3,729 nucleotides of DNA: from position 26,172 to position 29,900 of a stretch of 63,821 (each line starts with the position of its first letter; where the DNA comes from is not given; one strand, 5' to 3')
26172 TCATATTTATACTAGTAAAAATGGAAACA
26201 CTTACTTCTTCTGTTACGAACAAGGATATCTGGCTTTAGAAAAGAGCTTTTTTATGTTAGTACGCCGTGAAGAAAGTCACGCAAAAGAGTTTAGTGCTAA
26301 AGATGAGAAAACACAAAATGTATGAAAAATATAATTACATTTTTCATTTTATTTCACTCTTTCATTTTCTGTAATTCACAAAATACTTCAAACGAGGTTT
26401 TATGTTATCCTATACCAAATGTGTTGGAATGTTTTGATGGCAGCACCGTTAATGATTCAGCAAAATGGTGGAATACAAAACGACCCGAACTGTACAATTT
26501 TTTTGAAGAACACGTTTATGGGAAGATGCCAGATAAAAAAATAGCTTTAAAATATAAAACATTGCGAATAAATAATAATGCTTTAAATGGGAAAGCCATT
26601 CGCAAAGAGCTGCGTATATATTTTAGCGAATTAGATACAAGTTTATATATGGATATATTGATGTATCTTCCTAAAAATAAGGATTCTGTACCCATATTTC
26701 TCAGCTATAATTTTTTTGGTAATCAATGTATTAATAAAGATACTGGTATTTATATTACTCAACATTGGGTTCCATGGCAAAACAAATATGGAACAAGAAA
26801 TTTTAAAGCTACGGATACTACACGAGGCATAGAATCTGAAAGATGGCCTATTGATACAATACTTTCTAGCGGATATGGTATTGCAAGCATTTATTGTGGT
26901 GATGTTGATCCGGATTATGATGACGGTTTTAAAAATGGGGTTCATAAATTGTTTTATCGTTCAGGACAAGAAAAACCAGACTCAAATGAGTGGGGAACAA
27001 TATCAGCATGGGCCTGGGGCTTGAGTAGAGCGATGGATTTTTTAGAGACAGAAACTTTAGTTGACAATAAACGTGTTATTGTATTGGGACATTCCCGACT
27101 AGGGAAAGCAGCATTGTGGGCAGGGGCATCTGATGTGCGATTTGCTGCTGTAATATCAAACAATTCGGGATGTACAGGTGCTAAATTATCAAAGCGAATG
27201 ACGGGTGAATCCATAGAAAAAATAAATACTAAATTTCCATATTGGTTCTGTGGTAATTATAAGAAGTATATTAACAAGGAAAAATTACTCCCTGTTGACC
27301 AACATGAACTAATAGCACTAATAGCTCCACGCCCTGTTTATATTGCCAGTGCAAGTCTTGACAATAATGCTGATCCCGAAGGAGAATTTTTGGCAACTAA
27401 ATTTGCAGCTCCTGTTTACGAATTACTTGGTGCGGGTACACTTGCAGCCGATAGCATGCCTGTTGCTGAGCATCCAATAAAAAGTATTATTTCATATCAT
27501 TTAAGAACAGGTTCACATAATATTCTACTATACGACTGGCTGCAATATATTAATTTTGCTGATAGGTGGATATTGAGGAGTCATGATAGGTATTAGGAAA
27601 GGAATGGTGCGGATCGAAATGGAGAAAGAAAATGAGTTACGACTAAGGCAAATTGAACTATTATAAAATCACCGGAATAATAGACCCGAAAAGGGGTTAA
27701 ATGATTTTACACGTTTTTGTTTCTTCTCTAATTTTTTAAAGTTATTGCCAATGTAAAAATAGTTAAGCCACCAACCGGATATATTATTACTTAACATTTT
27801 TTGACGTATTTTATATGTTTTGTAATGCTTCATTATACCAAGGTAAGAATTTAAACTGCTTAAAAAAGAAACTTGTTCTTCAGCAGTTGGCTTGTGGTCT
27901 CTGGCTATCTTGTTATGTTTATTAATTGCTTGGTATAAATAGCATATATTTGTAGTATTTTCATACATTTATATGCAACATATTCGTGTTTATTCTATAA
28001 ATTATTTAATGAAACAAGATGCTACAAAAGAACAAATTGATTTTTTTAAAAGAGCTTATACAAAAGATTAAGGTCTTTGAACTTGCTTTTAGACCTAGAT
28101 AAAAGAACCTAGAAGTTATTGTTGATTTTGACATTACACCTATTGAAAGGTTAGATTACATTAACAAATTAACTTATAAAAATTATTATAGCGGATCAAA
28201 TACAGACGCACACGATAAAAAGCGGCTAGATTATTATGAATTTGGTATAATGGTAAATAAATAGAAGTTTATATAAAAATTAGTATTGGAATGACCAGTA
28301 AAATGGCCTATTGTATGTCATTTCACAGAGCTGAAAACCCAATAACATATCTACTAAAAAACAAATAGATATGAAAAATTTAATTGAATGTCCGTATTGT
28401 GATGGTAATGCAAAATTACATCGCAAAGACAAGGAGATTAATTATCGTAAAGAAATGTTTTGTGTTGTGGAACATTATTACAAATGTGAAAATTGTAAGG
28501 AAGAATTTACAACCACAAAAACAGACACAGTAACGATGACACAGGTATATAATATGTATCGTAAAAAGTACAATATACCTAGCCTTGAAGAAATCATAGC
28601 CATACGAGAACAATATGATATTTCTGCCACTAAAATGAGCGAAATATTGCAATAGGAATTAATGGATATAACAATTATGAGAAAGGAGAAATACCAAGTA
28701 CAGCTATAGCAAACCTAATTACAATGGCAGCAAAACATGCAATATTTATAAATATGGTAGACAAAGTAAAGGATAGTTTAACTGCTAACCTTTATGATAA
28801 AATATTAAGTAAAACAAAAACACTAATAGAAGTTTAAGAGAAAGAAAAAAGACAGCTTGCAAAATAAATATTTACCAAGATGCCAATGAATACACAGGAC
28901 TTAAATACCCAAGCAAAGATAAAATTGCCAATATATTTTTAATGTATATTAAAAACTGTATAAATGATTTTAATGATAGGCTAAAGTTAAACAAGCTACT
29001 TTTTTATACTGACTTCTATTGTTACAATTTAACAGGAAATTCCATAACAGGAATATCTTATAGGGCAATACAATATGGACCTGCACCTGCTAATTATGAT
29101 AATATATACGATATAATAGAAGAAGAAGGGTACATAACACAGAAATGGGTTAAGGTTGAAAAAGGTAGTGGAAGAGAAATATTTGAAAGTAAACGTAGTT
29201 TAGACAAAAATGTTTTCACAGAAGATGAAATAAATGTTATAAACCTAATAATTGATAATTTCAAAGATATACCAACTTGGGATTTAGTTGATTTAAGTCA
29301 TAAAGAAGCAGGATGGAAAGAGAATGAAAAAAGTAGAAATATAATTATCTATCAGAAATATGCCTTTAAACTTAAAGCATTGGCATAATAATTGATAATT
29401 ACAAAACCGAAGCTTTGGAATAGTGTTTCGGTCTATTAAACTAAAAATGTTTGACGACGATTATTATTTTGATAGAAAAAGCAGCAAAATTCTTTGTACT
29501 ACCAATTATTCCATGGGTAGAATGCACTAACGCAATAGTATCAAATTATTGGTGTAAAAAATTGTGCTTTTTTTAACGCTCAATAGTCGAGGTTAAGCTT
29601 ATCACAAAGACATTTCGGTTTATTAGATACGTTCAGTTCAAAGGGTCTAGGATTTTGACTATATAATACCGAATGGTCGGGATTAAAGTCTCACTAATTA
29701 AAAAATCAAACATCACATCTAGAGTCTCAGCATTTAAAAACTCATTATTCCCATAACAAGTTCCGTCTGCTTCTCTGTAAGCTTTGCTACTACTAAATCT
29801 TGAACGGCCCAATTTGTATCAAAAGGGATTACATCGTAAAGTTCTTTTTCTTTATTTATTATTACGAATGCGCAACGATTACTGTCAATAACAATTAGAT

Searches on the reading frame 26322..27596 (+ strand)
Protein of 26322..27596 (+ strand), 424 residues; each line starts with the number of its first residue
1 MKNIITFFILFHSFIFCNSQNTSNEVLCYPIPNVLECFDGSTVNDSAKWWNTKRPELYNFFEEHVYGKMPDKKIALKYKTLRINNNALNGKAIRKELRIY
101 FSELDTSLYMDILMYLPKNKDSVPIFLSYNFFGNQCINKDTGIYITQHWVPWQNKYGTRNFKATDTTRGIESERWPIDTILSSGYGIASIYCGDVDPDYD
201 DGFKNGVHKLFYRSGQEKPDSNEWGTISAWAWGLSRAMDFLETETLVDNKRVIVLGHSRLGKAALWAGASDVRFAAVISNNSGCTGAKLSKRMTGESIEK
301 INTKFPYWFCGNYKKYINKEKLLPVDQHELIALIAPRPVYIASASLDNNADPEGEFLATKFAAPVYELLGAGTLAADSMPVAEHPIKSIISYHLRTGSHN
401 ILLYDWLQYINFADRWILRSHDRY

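Call 44: search_protein_families(library=pfam, proteins=[window:26322-27596:+], max_evalue=0.001)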
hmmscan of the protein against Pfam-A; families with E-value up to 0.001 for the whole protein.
window:26322-27596:+ (424 aa): 1 family
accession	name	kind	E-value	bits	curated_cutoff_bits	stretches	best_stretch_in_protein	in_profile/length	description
PF22244.2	GCE_fung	-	2.6e-29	103.2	27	1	221-370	74-231/231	Glucuronyl esterase, fungi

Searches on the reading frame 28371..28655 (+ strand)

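Call 44: search_protein_families(library=pfam, proteins=[window:28371-28655:+], max_evalue=0.001)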
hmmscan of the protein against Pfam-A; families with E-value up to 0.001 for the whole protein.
window:28371-28655:+ (94 aa): 1 family
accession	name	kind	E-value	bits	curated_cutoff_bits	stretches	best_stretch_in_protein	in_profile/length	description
PF14354.12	Lar_restr_allev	-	0.00027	21.5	28.6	1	3-50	2-39/58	Restriction alleviation protein Lar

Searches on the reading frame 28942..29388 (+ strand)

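Call 44: search_protein_families(library=pfam, proteins=[window:28942-29388:+], max_evalue=0.001)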
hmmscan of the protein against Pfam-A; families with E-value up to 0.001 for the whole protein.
window:28942-29388:+ (148 aa): 1 family
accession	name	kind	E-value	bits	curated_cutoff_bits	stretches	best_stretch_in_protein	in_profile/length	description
PF13274.11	SocA_Panacea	-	1.4e-23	84.4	25.7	1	16-126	1-113/113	Antitoxin SocA-like, Panacea domain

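Call 90: search_protein_families(library=ncbifam, proteins=[window:28942-29388:+], max_evalue=0.01)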
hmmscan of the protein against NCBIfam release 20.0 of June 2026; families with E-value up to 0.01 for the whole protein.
window:28942-29388:+ (148 aa): 1 family
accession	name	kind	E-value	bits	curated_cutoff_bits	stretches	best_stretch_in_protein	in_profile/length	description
NF047745.1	SocA_antitoxin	equivalog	0.00032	20.4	190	1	13-125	23-129/176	type VI toxin-antitoxin system SocA family antitoxin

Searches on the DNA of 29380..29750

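Call 71: search_with_rna_model(model_id=R1, source=window, start=29450, end=29750, filters=off, max_evalue=10, show_alignments=1)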
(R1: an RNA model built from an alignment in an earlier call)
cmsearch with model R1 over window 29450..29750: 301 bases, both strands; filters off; matches with E-value up to 10: 7.
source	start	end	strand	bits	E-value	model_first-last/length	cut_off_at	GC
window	29557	29641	-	18.6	0.00029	1-89/89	no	0.32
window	29521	29590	+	6.5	0.12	1-89/89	no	0.3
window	29677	29709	+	3.8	0.44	1-89/89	no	0.27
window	29451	29486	-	3.5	0.5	1-89/89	no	0.31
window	29451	29493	+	-1.6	6.2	42-88/89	no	0.28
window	29593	29614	+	-2.1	8.2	1-89/89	no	0.27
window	29546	29556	-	-2.5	9.8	1-89/89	no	0.27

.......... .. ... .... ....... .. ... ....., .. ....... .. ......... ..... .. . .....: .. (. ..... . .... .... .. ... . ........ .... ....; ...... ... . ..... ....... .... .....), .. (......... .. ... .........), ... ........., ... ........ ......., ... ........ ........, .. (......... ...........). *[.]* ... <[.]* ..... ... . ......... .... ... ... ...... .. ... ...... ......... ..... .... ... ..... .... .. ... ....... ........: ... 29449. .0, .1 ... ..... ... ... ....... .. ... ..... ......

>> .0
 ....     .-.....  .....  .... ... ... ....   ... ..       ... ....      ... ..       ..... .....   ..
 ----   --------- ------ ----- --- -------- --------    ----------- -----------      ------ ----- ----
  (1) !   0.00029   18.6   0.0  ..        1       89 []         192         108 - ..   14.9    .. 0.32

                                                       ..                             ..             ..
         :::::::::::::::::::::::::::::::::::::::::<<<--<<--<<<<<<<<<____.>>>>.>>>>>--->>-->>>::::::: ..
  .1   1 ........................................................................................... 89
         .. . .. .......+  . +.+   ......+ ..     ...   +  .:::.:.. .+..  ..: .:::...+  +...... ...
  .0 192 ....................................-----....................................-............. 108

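Call 86: search_rna_families(source=window, start=29380, end=29740, threshold=evalue, max_evalue=10)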
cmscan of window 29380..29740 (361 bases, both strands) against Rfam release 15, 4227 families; matches with E-value up to 10: 2.
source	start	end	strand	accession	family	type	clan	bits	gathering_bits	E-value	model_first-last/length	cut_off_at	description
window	29489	29612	-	RF00396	SNORA13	Gene; snRNA; snoRNA; HACA-box;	CL00028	15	53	4.9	1-134/134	no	Small nucleolar RNA SNORA13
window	29463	29549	+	RF02270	nse_sRNA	Gene;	-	14.6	75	8.8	1-73/73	no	Neisseria sigma-E sRNA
